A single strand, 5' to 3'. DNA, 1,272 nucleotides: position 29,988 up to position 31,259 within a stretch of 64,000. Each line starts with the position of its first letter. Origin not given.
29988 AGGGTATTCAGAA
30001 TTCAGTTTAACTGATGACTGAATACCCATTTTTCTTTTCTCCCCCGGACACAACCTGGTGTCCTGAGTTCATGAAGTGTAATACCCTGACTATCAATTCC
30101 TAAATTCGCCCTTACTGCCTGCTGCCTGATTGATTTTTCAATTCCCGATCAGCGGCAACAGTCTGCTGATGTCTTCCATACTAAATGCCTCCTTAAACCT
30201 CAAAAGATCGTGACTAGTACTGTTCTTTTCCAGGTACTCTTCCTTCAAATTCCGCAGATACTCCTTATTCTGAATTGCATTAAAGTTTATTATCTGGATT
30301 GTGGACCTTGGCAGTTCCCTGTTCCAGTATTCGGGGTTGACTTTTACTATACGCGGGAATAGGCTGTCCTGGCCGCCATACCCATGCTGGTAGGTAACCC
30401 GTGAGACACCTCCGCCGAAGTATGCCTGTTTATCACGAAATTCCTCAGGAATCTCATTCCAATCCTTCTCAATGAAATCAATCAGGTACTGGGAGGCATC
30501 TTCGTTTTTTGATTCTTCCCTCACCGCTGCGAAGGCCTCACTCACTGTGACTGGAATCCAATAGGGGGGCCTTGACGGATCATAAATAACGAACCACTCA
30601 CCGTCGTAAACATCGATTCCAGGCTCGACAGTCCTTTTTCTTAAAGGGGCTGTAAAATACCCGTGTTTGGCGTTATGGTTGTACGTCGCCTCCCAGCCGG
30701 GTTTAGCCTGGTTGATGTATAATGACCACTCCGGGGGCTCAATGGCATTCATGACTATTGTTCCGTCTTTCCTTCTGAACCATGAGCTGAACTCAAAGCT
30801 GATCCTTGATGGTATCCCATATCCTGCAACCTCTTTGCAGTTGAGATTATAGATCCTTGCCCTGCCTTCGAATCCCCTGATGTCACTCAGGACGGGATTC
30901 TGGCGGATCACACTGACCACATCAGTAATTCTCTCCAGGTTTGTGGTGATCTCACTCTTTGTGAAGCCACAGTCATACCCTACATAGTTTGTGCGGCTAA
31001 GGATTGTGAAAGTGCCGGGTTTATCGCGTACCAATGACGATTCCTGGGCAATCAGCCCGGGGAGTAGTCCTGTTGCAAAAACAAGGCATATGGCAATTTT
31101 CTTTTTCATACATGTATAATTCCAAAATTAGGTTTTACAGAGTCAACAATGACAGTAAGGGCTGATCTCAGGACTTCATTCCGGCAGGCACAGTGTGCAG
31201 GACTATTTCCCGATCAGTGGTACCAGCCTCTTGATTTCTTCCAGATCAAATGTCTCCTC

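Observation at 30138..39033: Seven-gene operon encoding only signal-peptide proteins, anchored by an OmpA-like protein: candidate undescribed cell-envelope system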

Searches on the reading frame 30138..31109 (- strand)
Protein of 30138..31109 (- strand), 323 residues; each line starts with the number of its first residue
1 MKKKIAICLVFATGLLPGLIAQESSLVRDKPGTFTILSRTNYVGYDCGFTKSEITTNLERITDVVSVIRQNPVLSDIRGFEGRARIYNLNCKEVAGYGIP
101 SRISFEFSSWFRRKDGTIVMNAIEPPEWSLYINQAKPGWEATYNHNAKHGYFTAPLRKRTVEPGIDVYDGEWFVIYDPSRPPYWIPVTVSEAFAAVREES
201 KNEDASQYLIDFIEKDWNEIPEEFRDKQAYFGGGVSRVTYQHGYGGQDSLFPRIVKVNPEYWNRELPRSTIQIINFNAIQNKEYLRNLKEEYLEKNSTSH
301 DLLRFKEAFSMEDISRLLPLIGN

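Call 3: search_protein_families(library=pfam, proteins=[window:30138-31109:-], max_evalue=1)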
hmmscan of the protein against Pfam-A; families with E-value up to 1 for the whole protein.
window:30138-31109:- (323 aa): 0 families

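Call 4: search_protein_families(library=ncbifam, proteins=[window:30138-31109:-], max_evalue=1)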
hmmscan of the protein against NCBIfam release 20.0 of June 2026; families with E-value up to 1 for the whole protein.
window:30138-31109:- (323 aa): 0 families

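Call 6: search_protein_families(library=padloc, proteins=[window:30138-31109:-], max_evalue=0.1)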
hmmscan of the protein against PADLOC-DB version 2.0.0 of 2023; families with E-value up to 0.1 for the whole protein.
window:30138-31109:- (323 aa): 0 families
